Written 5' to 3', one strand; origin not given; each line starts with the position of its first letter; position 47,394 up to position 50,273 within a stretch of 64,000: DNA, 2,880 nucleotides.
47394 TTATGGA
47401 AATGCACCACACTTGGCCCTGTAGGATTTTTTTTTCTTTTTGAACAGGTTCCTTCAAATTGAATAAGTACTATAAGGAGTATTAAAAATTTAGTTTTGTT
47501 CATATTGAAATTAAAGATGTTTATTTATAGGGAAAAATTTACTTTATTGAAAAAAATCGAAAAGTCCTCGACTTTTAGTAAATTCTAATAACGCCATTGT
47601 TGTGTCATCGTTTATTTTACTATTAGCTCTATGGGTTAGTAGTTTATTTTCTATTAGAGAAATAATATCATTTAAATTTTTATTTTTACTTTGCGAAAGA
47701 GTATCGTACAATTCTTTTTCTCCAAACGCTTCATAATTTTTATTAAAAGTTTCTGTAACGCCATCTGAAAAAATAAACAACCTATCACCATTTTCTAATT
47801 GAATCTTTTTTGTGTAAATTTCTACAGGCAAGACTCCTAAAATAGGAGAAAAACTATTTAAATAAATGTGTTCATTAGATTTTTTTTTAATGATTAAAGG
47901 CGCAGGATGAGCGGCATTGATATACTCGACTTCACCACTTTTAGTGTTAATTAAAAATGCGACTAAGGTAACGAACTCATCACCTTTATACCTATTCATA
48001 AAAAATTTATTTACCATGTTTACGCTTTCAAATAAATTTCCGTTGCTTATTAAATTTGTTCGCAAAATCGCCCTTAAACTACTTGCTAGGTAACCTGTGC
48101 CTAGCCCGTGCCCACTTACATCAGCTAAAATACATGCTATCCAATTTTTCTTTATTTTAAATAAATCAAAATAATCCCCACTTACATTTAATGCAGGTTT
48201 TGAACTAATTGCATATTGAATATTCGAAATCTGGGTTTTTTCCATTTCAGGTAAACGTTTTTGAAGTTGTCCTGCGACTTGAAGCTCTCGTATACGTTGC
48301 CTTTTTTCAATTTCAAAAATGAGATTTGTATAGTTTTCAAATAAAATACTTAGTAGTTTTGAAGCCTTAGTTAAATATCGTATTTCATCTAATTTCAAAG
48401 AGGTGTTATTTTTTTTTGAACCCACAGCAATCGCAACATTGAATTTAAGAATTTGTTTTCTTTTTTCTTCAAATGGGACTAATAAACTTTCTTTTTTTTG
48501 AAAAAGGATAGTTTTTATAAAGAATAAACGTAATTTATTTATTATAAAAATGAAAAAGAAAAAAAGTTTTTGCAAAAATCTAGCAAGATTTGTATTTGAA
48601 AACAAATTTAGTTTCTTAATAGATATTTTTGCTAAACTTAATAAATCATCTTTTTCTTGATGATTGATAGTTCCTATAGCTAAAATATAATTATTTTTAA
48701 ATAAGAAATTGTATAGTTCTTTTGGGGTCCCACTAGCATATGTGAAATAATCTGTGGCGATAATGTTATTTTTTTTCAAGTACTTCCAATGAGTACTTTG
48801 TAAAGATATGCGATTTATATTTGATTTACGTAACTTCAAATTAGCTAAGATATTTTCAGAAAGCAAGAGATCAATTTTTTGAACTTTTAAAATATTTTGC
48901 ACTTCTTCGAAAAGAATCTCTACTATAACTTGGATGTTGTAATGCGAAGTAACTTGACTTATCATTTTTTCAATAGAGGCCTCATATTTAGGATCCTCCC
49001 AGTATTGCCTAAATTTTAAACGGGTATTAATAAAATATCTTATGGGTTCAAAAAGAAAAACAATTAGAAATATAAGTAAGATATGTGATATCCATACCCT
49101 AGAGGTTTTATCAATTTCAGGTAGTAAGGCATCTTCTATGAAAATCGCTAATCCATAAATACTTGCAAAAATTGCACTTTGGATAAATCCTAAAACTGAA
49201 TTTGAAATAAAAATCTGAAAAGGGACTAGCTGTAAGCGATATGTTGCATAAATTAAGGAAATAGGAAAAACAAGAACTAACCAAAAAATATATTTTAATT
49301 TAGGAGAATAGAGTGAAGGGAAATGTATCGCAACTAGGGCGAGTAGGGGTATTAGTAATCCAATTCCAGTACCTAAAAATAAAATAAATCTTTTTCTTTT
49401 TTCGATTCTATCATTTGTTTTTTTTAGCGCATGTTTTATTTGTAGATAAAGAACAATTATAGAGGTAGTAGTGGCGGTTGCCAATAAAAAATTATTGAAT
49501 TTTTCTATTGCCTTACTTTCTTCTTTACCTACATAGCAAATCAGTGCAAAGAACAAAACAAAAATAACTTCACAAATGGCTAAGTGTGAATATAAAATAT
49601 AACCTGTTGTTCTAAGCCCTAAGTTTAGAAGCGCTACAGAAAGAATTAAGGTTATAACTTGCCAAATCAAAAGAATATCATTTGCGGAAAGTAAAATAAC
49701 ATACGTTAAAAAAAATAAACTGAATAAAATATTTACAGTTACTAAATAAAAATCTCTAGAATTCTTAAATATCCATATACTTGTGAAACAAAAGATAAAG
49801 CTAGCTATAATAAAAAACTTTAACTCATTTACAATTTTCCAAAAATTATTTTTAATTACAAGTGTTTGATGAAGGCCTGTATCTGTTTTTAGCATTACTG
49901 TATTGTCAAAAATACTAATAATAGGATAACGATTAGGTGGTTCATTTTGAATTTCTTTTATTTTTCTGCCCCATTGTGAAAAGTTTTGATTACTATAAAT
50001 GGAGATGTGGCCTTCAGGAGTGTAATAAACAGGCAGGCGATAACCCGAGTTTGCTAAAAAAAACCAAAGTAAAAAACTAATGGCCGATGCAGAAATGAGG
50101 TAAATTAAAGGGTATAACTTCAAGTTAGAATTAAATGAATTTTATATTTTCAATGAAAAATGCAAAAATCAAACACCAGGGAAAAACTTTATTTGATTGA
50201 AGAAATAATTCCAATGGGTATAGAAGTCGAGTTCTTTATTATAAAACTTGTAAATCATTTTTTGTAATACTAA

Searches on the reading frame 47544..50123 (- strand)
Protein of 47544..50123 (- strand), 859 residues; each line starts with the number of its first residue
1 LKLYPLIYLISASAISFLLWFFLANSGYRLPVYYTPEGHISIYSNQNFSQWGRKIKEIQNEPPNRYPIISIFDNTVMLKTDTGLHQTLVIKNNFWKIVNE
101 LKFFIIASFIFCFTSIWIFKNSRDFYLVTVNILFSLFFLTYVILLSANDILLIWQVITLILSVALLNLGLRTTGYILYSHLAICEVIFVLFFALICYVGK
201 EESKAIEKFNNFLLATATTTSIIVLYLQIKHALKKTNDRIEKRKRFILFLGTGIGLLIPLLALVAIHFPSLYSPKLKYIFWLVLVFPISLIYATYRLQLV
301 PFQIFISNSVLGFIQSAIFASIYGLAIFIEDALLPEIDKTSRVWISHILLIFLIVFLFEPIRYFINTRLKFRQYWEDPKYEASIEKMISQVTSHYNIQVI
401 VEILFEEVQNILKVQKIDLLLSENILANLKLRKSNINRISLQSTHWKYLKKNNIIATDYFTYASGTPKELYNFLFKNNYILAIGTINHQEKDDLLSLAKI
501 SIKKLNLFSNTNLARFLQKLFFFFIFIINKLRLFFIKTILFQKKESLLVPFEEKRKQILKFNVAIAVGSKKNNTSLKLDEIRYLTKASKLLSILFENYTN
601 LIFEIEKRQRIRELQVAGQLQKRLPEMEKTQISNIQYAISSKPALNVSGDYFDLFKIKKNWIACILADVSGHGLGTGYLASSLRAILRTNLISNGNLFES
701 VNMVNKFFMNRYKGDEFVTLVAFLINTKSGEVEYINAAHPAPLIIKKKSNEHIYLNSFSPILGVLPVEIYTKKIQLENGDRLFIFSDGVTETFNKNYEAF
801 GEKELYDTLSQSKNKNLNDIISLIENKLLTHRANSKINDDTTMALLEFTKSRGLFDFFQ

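Call 40: search_protein_families(library=ncbifam, proteins=[window:47544-50123:-], max_evalue=1e-10)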
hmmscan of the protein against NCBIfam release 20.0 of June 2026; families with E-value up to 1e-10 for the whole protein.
window:47544-50123:- (859 aa): 1 family
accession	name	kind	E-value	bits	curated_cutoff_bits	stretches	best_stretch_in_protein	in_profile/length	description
NF045505.1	RR_RssB_Pseudo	equivalog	3.9e-12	45.9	700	1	612-811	153-360/394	two-component system response regulator RssB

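Call 78: search_protein_families(library=padloc, proteins=[window:47544-50123:-], max_evalue=0.001)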
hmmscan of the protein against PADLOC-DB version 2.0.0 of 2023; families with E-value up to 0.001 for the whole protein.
window:47544-50123:- (859 aa): 0 families
